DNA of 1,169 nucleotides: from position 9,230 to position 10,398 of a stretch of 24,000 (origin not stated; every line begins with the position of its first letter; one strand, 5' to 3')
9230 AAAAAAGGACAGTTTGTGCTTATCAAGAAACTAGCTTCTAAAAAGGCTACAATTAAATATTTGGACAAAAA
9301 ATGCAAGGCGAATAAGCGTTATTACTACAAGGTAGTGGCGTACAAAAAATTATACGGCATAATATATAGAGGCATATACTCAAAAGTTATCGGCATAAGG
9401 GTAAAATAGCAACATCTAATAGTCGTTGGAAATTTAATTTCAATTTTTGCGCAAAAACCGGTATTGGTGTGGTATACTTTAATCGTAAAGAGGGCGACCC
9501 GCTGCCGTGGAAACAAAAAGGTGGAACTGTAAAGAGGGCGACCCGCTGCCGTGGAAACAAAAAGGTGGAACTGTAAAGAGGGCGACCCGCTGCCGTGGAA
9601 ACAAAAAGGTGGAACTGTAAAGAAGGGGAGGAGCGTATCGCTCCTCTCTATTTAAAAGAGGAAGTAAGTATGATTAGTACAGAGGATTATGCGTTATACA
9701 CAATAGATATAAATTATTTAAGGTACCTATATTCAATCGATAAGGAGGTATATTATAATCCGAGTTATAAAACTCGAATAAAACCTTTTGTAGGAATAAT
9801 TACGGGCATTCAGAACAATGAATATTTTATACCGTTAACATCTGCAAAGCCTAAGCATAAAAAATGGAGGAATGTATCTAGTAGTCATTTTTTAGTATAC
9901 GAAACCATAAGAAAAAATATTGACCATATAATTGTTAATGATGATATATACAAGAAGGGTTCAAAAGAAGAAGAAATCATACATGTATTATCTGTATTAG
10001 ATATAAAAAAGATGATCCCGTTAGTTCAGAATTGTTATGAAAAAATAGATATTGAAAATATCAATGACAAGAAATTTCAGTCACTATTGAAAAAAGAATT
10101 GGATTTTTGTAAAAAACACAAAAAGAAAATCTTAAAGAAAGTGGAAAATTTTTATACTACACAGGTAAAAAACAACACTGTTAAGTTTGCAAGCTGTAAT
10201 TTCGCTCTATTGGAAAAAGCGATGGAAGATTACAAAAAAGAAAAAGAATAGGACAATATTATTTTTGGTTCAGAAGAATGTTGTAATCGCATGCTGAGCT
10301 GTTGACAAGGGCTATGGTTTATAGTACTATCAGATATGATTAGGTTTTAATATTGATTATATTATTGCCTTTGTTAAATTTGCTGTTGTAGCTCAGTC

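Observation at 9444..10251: Type III toxin-antitoxin (ToxIN/AbiQ/CptIN-like abortive-infection) module with a 44-nt antitoxin repeat I do not recognise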

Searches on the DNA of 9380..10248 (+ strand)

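Call 8: search_rna_families(source=window, start=9380, end=9700, threshold=evalue, max_evalue=10, show_alignments=3)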
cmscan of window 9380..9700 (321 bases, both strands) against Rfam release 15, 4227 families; matches with E-value up to 10: 7.
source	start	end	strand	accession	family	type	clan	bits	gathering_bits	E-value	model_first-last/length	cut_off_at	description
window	9619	9700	-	RF01775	RsaOG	Gene; sRNA;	-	18.8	50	1.2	68-147/147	5'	RNA S.aureus Orsay G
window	9425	9489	-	RF02293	TtnuCD17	Gene; snRNA; snoRNA; CD-box;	-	18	75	2.8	1-68/68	no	Tetrahymena snoRNA TtnuCD17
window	9474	9671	+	RF02142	HOXA11-AS1_6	Gene; lncRNA;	-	17.5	50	0.11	1-179/179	no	HOXA11 antisense RNA 1 conserved region 6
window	9552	9655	-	RF00558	L20_leader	Cis-reg; leader;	-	15.2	58.7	1.8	1-127/127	no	Ribosomal protein L20 leader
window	9437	9458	+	RF01315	CRISPR-DR2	Gene; CRISPR;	CL00014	14.7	37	7.6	1-30/30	no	CRISPR RNA direct repeat element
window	9625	9653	+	RF04343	Plastid-psbA-2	Cis-reg;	CL00153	14.4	55.8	6.4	1-60/60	no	Plastid-psbA-2 3UTR RNA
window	9624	9672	+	RF03084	DUF2815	Gene; sRNA;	-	14.1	41.2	7.4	1-62/62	no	DUF2815 RNA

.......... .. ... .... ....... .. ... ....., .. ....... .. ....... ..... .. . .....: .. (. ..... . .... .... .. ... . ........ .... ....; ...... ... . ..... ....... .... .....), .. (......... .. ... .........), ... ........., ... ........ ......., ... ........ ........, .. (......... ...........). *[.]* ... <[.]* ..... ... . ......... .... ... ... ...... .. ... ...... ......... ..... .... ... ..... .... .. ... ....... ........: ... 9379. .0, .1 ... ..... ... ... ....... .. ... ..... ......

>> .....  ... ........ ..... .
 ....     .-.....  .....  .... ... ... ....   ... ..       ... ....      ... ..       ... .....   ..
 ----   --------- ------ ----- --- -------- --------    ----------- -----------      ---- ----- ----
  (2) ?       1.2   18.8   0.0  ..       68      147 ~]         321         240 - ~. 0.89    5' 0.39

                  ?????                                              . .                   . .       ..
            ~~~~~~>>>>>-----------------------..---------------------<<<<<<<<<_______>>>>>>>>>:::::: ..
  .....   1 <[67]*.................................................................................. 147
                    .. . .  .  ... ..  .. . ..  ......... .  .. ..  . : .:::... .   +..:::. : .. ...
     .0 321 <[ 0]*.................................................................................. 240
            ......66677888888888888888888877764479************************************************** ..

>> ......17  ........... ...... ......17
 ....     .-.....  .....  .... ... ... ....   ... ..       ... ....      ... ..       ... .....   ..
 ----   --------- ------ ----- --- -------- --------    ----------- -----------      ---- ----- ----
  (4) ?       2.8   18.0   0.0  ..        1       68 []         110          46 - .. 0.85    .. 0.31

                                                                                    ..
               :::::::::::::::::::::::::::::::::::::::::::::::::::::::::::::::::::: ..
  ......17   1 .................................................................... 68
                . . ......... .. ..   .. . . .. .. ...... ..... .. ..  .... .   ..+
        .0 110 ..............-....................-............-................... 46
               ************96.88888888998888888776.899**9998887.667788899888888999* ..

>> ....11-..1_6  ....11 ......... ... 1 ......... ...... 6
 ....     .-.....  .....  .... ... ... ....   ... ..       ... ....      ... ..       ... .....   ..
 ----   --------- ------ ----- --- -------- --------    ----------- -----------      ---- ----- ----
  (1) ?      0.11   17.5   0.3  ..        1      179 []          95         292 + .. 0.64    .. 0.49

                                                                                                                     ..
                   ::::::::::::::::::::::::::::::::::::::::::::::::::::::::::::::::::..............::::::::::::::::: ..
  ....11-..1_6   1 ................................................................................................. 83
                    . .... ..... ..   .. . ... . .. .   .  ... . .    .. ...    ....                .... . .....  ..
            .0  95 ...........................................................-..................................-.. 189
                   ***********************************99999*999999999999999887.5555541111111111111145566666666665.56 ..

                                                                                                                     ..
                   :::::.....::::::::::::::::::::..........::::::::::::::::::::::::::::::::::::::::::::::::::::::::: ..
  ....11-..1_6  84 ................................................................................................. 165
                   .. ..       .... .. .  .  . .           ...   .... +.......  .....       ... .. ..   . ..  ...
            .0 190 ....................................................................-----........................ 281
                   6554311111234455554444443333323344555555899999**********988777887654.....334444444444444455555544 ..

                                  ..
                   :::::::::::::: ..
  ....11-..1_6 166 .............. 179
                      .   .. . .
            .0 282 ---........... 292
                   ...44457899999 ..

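Call 42: build_rna_model(alignment_id=A2, structure=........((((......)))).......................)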
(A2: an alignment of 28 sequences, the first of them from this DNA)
Model R1 built from alignment A2 (28 sequences, 45 columns); structure: as given.
model positions 42; base pairs 4; branch points 0; effective number of sequences 28; information 1.13 bits per position. Calibrated on 0.2 Mb of random sequence (short: E-values are rough).
structure used (alignment columns):
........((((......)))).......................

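Call 43: search_with_rna_model(model_id=R1, sources=[window, L001, L002, L003, L004, L005, L006, L007, L008, L009, L010, L011, L012, L013, L014, L015, L016, L017, L018, L019, L020, L021, L022, L023, L024, L025, L026, L027, L028, L029, L030, L031, L032, L033, L034, L035, L036, L037, L038, L039, L040, L041, L042, L043, L044, L045, L046, L047, L048, L049, L050, L051, L052, L053, L054, L055, L056, L057, L058, L059, L060, L061, L062, L063, L064, L065, L066, L067, L068, L069, L070, L071, L072, L073, L074, L075, L076, L077, L078, L079, L080, L081, L082, L084, L085, L086, L087, L090, L091, L092, L093, L095, L096, L097, L098], max_evalue=1, make_alignment=true)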
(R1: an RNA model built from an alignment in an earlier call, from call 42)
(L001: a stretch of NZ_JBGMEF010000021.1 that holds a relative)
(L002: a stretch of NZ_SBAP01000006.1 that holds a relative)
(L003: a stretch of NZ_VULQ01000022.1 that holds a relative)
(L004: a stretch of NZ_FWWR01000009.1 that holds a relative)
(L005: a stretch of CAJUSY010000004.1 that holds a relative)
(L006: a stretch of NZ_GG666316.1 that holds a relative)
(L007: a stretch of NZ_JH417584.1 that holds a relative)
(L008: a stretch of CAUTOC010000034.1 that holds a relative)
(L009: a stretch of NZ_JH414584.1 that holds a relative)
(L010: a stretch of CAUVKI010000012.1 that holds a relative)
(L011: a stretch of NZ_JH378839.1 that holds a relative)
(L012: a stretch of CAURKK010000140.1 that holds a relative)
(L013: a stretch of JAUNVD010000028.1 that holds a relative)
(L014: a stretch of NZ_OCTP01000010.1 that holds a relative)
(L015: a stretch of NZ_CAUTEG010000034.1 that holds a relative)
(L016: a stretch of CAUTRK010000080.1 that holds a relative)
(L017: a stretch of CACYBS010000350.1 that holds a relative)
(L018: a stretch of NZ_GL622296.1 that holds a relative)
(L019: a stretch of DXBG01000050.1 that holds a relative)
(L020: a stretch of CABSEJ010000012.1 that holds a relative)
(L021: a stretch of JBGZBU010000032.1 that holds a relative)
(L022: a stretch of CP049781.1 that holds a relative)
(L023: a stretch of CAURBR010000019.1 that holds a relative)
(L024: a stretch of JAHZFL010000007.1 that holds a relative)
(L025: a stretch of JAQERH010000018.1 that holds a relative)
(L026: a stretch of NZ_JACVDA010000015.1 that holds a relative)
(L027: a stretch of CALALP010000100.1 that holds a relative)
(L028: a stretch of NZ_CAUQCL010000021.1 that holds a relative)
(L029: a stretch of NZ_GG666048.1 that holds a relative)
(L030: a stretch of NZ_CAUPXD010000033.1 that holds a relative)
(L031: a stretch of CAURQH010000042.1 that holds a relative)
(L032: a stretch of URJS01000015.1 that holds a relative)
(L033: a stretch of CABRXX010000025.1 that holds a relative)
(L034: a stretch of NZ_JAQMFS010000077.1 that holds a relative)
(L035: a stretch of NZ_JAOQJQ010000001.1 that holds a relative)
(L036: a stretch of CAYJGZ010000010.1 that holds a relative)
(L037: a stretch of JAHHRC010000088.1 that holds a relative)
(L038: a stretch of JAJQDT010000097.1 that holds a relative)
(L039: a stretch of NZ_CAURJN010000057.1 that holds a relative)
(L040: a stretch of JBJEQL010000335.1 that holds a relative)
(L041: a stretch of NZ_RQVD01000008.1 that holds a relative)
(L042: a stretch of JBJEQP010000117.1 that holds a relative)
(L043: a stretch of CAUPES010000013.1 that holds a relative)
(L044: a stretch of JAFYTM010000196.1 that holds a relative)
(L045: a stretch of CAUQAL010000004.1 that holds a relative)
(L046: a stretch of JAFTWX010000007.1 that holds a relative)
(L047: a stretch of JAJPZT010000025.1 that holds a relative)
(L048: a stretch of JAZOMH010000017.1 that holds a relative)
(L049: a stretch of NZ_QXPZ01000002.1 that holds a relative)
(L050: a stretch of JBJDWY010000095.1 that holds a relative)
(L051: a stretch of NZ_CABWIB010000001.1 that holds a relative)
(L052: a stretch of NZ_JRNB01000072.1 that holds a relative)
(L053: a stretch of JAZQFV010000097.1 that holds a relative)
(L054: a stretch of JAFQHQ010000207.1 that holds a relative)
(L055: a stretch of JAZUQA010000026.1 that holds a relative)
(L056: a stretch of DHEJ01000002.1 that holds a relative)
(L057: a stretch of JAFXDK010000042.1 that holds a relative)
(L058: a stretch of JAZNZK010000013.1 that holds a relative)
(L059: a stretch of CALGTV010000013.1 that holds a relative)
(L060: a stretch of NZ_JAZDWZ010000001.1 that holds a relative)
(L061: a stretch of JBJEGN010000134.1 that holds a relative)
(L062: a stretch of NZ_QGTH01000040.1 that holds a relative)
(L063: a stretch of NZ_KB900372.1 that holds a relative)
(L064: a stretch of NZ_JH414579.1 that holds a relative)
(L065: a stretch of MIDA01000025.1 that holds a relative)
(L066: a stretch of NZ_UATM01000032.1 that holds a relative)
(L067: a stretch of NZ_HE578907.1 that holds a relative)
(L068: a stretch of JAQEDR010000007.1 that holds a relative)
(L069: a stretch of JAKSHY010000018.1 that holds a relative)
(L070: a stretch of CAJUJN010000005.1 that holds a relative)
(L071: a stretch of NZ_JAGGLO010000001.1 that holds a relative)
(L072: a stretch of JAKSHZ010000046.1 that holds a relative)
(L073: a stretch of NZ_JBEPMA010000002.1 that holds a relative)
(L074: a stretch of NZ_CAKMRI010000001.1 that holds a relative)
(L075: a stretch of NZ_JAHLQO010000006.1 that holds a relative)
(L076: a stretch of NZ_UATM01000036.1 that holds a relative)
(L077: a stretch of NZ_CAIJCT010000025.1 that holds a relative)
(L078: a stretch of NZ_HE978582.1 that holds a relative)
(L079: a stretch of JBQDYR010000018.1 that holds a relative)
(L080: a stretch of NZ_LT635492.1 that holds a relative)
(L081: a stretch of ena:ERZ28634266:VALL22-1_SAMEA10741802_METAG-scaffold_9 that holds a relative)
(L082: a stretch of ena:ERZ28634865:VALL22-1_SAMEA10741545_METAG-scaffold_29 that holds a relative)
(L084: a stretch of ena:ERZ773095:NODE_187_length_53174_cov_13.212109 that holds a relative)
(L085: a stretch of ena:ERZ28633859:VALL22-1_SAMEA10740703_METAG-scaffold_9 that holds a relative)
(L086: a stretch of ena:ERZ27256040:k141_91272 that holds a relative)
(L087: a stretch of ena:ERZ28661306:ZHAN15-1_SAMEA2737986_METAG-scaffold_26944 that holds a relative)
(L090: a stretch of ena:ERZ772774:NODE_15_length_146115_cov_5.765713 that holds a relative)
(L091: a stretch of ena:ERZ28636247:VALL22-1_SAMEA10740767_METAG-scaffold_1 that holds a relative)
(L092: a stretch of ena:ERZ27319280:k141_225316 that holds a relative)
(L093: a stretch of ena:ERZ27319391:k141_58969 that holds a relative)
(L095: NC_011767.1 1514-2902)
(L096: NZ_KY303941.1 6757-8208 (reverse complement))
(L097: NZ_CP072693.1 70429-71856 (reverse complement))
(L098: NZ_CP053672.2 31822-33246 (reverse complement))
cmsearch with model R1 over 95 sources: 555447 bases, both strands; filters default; matches with E-value up to 1: 195.
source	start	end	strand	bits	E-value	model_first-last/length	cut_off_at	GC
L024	2907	2948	+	63.4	3.9e-14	1-42/42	no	0.45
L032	2907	2948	+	63.4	3.9e-14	1-42/42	no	0.45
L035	2907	2948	+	63.4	3.9e-14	1-42/42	no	0.45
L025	2907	2948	+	62.2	8.3e-14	1-42/42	no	0.48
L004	2910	2951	+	62.1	8.9e-14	1-42/42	no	0.38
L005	2382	2423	+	62.1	8.9e-14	1-42/42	no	0.38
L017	2906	2947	+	62.1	8.9e-14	1-42/42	no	0.38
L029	2910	2951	+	62.1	8.9e-14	1-42/42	no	0.38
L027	2833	2874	+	61.8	1.1e-13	1-42/42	no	0.45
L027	2875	2916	+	61.8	1.1e-13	1-42/42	no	0.45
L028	2909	2950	+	61.3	1.5e-13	1-42/42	no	0.36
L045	2909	2950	+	61.3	1.5e-13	1-42/42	no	0.36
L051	2826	2867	+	61.1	1.7e-13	1-42/42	no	0.48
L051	2868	2909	+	61.1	1.7e-13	1-42/42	no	0.48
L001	2910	2951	+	60.9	1.9e-13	1-42/42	no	0.4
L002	2910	2951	+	60.9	1.9e-13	1-42/42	no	0.4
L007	2910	2951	+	60.9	1.9e-13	1-42/42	no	0.4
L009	2067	2108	+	60.9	1.9e-13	1-42/42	no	0.4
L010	2910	2951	+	60.9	1.9e-13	1-42/42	no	0.4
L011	2891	2932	+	60.9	1.9e-13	1-42/42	no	0.4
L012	78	119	+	60.9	1.9e-13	1-42/42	no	0.4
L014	2910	2951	+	60.9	1.9e-13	1-42/42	no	0.4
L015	2892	2933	+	60.9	1.9e-13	1-42/42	no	0.4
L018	2851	2892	+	60.9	1.9e-13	1-42/42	no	0.4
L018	2893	2934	+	60.9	1.9e-13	1-42/42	no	0.4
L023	2911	2952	+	60.9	1.9e-13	1-42/42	no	0.4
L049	2891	2932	+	60.9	1.9e-13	1-42/42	no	0.4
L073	2910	2951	+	60.9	1.9e-13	1-42/42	no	0.4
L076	2910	2951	+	60.9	1.9e-13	1-42/42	no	0.4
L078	2910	2951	+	60.9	1.9e-13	1-42/42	no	0.4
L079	900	941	+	60.9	1.9e-13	1-42/42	no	0.4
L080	2910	2951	+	60.9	1.9e-13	1-42/42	no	0.4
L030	2909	2950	+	59.9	3.6e-13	1-42/42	no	0.33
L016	1697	1738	+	59.9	3.7e-13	1-42/42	no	0.43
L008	2912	2953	+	59.2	5.8e-13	1-42/42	no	0.43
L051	2910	2951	+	58.7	7.8e-13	1-42/42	no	0.45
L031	2614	2655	+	58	1.2e-12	1-42/42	no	0.4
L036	2888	2929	+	57.6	1.6e-12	1-42/42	no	0.45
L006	549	590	+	57.3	2e-12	1-42/42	no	0.43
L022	2892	2933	+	57.3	2e-12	1-42/42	no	0.36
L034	2824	2865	+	56.4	3.7e-12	1-42/42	no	0.36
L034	2866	2907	+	56.4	3.7e-12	1-42/42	no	0.36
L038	2839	2880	+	55.9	5e-12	1-42/42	no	0.52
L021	2892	2933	+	55.9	5e-12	1-42/42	no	0.4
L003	2911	2951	+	55.7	5.5e-12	1-42/42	no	0.39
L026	2911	2952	+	55.5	6.2e-12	1-42/42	no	0.4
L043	2816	2857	+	55.5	6.2e-12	1-42/42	no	0.43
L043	2858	2899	+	55.5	6.2e-12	1-42/42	no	0.43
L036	2846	2887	+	55.5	6.3e-12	1-42/42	no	0.38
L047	2800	2841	+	55.5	6.6e-12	1-42/42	no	0.45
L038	2797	2838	+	54.5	1.2e-11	1-42/42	no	0.55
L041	2894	2935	+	54.3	1.4e-11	1-42/42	no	0.36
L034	2908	2949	+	54.1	1.6e-11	1-42/42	no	0.38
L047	2885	2926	+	54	1.7e-11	1-42/42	no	0.48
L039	43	84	+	54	1.7e-11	1-42/42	no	0.33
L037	196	238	+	53.9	1.8e-11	1-42/42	no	0.47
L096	355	396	+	53.8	2e-11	1-42/42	no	0.45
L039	1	42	+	53.3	2.7e-11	1-42/42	no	0.38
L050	2718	2759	+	52.6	4.1e-11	1-42/42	no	0.48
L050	2760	2801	+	52.6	4.1e-11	1-42/42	no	0.48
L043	2900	2941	+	51.9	6.5e-11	1-42/42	no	0.45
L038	2881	2922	+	51.7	7.6e-11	1-42/42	no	0.52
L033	225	279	+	51.4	8.9e-11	1-42/42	no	0.45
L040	2841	2882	+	51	1.2e-10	1-42/42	no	0.5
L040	2883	2924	+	50.7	1.4e-10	1-42/42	no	0.45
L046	324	365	+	50.6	1.6e-10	1-42/42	no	0.57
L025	2867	2906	+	49.6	3e-10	1-42/42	no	0.47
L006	512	548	+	49.3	3.5e-10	1-42/42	no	0.46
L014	2873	2909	+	49.3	3.5e-10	1-42/42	no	0.46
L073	2873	2909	+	49.3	3.5e-10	1-42/42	no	0.46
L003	2874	2910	+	49.1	4e-10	1-42/42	no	0.46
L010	2873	2909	+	48.6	5.7e-10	1-42/42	no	0.49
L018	2814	2850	+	48.4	6.4e-10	1-42/42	no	0.46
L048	2899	2940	+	48.4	6.4e-10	1-42/42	no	0.6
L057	2924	2964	+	48.3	6.7e-10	1-42/42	no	0.41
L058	2924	2964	+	48.3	6.7e-10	1-42/42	no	0.41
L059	2924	2964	+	48.3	6.7e-10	1-42/42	no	0.41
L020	2822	2861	+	48.3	6.9e-10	1-42/42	no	0.47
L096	314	354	+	48.2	7.5e-10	1-42/42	no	0.37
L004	2873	2909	+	48.1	7.6e-10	1-42/42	no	0.49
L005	2345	2381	+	48.1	7.6e-10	1-42/42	no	0.49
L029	2873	2909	+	48.1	7.6e-10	1-42/42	no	0.49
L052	2908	2944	+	48.1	7.6e-10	1-42/42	no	0.49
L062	2908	2944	+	48.1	7.6e-10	1-42/42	no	0.49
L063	2870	2906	+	48.1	7.6e-10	1-42/42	no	0.49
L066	2870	2906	+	48.1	7.6e-10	1-42/42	no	0.49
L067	2870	2906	+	48.1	7.6e-10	1-42/42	no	0.49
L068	2870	2906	+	48.1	7.6e-10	1-42/42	no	0.49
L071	2645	2681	+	48.1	7.6e-10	1-42/42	no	0.49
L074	2870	2906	+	48.1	7.6e-10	1-42/42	no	0.49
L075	2870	2906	+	48.1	7.6e-10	1-42/42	no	0.49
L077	2870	2906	+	48.1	7.6e-10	1-42/42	no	0.49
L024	2867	2906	+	47.9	8.6e-10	1-42/42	no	0.47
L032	2867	2906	+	47.9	8.6e-10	1-42/42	no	0.47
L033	185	224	+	47.9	8.6e-10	1-42/42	no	0.47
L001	2873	2909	+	47.7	1e-09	1-42/42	no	0.46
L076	2873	2909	+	47.7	1e-09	1-42/42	no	0.46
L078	2873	2909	+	47.7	1e-09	1-42/42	no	0.46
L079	863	899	+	47.7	1e-09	1-42/42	no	0.46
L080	2873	2909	+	47.7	1e-09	1-42/42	no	0.46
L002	2873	2909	+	47.4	1.2e-09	1-42/42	no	0.51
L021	2855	2891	+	47.4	1.2e-09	1-42/42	no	0.51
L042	1931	1972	+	47.1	1.5e-09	1-42/42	no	0.5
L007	2873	2909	+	46.9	1.7e-09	1-42/42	no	0.49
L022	2855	2891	+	46.9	1.7e-09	1-42/42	no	0.49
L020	2862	2900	+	46.8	1.8e-09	1-42/42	no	0.49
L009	2030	2066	+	46.6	2e-09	1-42/42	no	0.43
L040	2799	2840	+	46.5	2.2e-09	1-42/42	no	0.52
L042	1889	1930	+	46.5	2.2e-09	1-42/42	no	0.52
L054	2830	2870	+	46.5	2.2e-09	1-42/42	no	0.39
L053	2816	2856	+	46.3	2.5e-09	1-42/42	no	0.46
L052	2945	2986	+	45.9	3.3e-09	1-42/42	no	0.33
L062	2945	2986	+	45.9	3.3e-09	1-42/42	no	0.33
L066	2907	2948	+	45.9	3.3e-09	1-42/42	no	0.33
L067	2907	2948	+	45.9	3.3e-09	1-42/42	no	0.33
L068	2907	2948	+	45.9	3.3e-09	1-42/42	no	0.33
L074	2907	2948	+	45.9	3.3e-09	1-42/42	no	0.33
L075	2907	2948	+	45.9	3.3e-09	1-42/42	no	0.33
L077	2907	2948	+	45.9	3.3e-09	1-42/42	no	0.33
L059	2843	2883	+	45.5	4.1e-09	1-42/42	no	0.49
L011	2854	2890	+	45.5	4.3e-09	1-42/42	no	0.46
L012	41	77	+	45.5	4.3e-09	1-42/42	no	0.46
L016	1660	1696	+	45.5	4.3e-09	1-42/42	no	0.46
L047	2842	2884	+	45.2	5.1e-09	1-42/42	no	0.47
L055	2896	2937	+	44.7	7.2e-09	1-42/42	no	0.55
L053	2894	2934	+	44.5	7.8e-09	1-42/42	no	0.51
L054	2789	2829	+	44.2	1e-08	1-42/42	no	0.37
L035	2867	2906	+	43.9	1.2e-08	1-42/42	no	0.5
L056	2903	2943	+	43.7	1.4e-08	1-42/42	no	0.34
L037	153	195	+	43.6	1.4e-08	1-42/42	no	0.53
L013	2910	2946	+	43.4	1.7e-08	1-42/42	no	0.49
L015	2855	2891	+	43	2.1e-08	1-42/42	no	0.46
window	9486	9529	+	42.8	2.4e-08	1-42/42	no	0.55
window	9530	9573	+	42.8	2.4e-08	1-42/42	no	0.55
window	9574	9617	+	42.8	2.4e-08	1-42/42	no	0.55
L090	3861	3904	+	42.8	2.4e-08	1-42/42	no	0.55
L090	3905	3948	+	42.8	2.4e-08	1-42/42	no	0.55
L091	3905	3948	+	42.8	2.4e-08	1-42/42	no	0.55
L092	3905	3948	+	42.8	2.4e-08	1-42/42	no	0.55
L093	3905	3948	+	42.8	2.4e-08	1-42/42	no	0.55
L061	2244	2285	+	42.8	2.4e-08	1-42/42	no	0.48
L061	2286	2327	+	42.8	2.4e-08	1-42/42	no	0.48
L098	347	388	+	42.6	2.8e-08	1-42/42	no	0.36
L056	2862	2902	+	42.5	3e-08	1-42/42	no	0.37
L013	2873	2909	+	42.5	3e-08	1-42/42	no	0.46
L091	3817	3860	+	42.1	3.9e-08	1-42/42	no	0.52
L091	3861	3904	+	42.1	3.9e-08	1-42/42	no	0.52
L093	3861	3904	+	42.1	3.9e-08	1-42/42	no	0.52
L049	2854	2890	+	41.9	4.4e-08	1-42/42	no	0.49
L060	2875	2915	+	41.5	5.6e-08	1-42/42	no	0.39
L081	2834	2877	+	41.4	6.1e-08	1-42/42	no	0.5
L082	2790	2833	+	41.4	6.1e-08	1-42/42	no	0.5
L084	2860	2903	+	41.4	6.1e-08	1-42/42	no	0.5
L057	2843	2883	+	40.2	1.3e-07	1-42/42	no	0.49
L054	2871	2911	+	40.1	1.4e-07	1-42/42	no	0.37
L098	306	346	+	39.5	2e-07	1-42/42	no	0.41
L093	3817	3860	+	39.1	2.6e-07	1-42/42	no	0.5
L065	2757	2798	+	39.1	2.7e-07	1-42/42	no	0.45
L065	2799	2840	+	39.1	2.7e-07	1-42/42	no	0.45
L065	2841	2882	+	39.1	2.7e-07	1-42/42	no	0.45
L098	265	305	+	39.1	2.7e-07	1-42/42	no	0.39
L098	222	264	+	38.8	3.1e-07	1-42/42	no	0.42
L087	494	537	+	38.8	3.2e-07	1-42/42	no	0.52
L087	538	581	+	38.8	3.2e-07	1-42/42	no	0.52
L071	2682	2723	+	38.7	3.5e-07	1-42/42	no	0.31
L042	1973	2014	+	38.2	4.8e-07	1-42/42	no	0.5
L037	111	152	+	37.9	5.9e-07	1-42/42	no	0.52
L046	285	323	+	37.8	6.1e-07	4-42/42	no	0.59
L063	2907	2948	+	37.7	6.7e-07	1-42/42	no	0.31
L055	2855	2895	+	36.3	1.7e-06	1-42/42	no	0.56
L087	450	493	+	36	2e-06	1-42/42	no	0.55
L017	2869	2905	+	36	2e-06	1-42/42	no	0.46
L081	2878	2921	+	35.6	2.6e-06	1-42/42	no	0.52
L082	2834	2877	+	35.6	2.6e-06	1-42/42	no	0.52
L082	2878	2921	+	35.6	2.6e-06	1-42/42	no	0.52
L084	2904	2947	+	35.6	2.6e-06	1-42/42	no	0.52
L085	2860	2903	+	35.6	2.6e-06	1-42/42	no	0.52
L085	2904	2947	+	35.6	2.6e-06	1-42/42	no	0.52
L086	2904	2947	+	35.6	2.6e-06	1-42/42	no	0.52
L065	2883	2924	+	35.1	3.6e-06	1-42/42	no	0.43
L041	2857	2893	+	34.8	4.4e-06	1-42/42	no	0.49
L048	2857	2898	+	34.4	5.6e-06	1-42/42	no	0.6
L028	2873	2908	+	33.2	1.2e-05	1-42/42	no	0.47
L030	2873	2908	+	33.2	1.2e-05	1-42/42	no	0.47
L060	2916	2956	+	32.7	1.7e-05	1-42/42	no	0.39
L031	2577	2613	+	30.7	6.3e-05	1-42/42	no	0.46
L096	271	313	+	28.7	0.00022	1-42/42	no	0.42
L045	2873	2908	+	28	0.00036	1-42/42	no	0.47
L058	2843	2883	+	27.5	0.0005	1-42/42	no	0.54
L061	2207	2243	+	24.9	0.0027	1-42/42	no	0.51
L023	2872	2910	+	24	0.0047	1-42/42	no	0.41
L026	2872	2910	+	24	0.0047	1-42/42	no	0.41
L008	2878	2911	+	23.8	0.0053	1-42/42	no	0.47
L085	2287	2325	+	16.9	0.49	1-42/42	no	0.38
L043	3264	3306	+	16.6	0.57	1-42/42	no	0.3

Alignment A3: 150 matches aligned to the model, 58 columns, each read 5' to 3' on its own strand. Consensus structure (alignment columns), stored with it:
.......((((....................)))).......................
